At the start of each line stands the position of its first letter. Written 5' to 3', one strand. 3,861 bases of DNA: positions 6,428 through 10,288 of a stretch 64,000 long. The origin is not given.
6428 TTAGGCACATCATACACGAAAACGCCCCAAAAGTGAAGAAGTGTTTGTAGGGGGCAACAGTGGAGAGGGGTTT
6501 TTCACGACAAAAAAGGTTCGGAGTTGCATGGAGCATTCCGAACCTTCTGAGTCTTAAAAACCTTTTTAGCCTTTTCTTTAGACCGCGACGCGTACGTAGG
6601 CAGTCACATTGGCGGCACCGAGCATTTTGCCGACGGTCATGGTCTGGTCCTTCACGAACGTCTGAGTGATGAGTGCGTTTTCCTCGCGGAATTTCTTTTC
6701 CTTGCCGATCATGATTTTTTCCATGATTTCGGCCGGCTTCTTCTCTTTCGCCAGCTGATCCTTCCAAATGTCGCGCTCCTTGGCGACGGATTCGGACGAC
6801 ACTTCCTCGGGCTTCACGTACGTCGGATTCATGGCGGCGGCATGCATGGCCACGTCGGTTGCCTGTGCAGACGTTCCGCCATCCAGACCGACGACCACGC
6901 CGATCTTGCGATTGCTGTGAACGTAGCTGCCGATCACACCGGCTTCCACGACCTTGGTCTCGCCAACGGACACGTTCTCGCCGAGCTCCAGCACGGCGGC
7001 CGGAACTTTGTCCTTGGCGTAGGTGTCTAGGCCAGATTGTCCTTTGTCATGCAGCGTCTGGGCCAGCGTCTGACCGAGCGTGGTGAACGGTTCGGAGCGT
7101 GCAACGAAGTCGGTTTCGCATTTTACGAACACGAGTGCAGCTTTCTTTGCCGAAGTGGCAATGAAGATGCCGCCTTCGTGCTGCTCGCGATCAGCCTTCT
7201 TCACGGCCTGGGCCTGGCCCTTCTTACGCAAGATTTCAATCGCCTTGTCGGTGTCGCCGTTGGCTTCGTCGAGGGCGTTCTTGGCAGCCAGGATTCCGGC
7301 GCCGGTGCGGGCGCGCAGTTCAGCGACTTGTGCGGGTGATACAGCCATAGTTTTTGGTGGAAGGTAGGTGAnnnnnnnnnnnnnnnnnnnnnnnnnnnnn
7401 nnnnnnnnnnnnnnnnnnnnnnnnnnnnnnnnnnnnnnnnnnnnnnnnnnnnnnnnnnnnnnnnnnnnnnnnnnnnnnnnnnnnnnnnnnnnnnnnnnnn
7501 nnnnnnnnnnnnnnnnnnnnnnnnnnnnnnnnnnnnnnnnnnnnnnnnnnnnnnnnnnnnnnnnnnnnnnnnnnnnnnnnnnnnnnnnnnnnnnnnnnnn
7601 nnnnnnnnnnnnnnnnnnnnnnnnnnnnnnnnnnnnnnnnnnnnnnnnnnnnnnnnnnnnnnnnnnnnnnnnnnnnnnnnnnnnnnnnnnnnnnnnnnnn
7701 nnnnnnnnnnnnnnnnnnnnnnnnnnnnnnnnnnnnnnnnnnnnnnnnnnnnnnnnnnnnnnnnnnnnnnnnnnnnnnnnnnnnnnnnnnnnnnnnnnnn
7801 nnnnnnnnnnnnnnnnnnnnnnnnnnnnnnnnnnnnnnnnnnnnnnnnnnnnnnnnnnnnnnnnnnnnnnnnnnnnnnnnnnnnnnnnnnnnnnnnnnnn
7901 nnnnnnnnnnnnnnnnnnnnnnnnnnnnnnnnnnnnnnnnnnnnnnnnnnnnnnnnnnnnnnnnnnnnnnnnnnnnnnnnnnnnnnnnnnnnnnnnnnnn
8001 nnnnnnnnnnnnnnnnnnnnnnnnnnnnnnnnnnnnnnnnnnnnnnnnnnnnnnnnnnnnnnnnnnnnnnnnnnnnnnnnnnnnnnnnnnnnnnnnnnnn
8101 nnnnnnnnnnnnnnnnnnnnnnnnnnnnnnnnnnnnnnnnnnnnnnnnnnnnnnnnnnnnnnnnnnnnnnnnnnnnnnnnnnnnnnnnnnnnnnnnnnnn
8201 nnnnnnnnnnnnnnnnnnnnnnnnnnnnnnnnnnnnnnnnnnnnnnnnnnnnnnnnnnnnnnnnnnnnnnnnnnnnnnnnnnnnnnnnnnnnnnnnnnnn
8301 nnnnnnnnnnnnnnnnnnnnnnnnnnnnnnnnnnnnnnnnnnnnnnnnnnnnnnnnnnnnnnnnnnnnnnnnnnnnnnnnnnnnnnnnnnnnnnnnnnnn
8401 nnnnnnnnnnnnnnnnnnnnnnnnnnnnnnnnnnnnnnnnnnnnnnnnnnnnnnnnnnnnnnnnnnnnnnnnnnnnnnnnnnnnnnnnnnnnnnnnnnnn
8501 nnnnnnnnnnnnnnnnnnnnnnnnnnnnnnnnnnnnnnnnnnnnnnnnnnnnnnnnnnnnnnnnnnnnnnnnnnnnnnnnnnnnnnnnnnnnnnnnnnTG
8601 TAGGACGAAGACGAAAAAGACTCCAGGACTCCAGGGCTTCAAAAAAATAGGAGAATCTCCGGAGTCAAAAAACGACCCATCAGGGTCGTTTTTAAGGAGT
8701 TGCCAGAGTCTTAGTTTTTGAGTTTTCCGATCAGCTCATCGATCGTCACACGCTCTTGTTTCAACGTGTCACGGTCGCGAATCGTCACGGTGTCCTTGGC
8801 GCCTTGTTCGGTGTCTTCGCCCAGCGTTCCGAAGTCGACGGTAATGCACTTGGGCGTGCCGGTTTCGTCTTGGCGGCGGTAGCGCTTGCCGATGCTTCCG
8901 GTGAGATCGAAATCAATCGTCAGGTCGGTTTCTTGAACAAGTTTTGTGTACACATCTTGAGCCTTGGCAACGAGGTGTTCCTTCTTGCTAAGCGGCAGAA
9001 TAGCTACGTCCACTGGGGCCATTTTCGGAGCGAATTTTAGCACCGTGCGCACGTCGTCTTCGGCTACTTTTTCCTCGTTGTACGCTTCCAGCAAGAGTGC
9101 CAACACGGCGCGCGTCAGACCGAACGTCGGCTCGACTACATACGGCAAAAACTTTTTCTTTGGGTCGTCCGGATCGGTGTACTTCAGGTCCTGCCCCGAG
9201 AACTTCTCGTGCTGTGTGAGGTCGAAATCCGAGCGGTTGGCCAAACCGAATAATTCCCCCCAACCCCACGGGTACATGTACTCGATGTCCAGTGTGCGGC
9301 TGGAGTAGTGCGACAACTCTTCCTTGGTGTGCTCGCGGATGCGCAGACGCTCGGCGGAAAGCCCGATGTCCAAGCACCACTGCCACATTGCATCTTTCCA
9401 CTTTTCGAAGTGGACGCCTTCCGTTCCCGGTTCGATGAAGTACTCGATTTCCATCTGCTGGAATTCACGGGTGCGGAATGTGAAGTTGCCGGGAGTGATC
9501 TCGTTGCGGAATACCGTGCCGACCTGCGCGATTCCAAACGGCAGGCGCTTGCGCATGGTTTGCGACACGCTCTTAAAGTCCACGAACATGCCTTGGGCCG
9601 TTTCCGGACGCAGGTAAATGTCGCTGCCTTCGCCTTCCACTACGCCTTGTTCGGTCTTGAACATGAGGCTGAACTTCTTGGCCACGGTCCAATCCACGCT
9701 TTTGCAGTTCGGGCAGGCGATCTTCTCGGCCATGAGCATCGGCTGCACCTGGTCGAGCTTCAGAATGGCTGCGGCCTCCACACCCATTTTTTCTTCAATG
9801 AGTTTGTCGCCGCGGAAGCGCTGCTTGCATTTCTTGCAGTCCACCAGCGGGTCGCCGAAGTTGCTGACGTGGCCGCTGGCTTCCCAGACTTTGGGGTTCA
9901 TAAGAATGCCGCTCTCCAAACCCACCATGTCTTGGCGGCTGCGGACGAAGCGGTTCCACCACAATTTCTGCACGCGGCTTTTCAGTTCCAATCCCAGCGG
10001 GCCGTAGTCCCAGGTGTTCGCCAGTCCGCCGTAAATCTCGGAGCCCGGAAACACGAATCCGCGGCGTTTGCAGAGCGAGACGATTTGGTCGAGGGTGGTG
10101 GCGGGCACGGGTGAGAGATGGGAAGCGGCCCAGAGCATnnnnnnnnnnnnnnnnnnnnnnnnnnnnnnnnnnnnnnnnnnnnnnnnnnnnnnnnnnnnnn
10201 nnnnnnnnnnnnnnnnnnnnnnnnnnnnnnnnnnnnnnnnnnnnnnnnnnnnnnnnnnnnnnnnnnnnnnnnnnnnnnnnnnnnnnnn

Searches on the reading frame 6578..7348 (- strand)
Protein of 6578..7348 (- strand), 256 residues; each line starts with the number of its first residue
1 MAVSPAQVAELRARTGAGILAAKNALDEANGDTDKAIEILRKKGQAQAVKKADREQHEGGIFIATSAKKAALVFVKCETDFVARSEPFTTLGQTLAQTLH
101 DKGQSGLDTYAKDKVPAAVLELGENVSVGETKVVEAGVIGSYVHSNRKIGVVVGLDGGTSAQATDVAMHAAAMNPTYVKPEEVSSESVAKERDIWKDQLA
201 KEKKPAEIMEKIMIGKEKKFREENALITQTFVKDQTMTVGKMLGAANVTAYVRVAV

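Call 77: search_protein_families(library=pfam, proteins=[window:6578-7348:-], max_evalue=0.00001)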
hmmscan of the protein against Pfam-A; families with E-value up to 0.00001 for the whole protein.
window:6578-7348:- (256 aa): 1 family
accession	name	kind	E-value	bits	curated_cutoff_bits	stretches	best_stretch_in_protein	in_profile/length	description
PF00889.24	EF_TS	-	2.2e-48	165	27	1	70-254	1-200/204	Elongation factor TS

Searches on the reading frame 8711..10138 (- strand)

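Call 16: search_protein_families(library=pfam, proteins=[window:8711-10138:-])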
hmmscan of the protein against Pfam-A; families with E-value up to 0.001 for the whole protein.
window:8711-10138:- (475 aa): 2 families
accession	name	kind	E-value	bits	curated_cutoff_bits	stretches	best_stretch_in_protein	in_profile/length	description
PF03129.25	HGTP_anticodon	-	5.5e-17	62.1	21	1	377-475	1-93/94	Anticodon binding domain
PF00587.30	tRNA-synt_2b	-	2.8e-10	41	29.3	1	170-349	7-176/179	tRNA synthetase class II core domain (G, H, P, S and T)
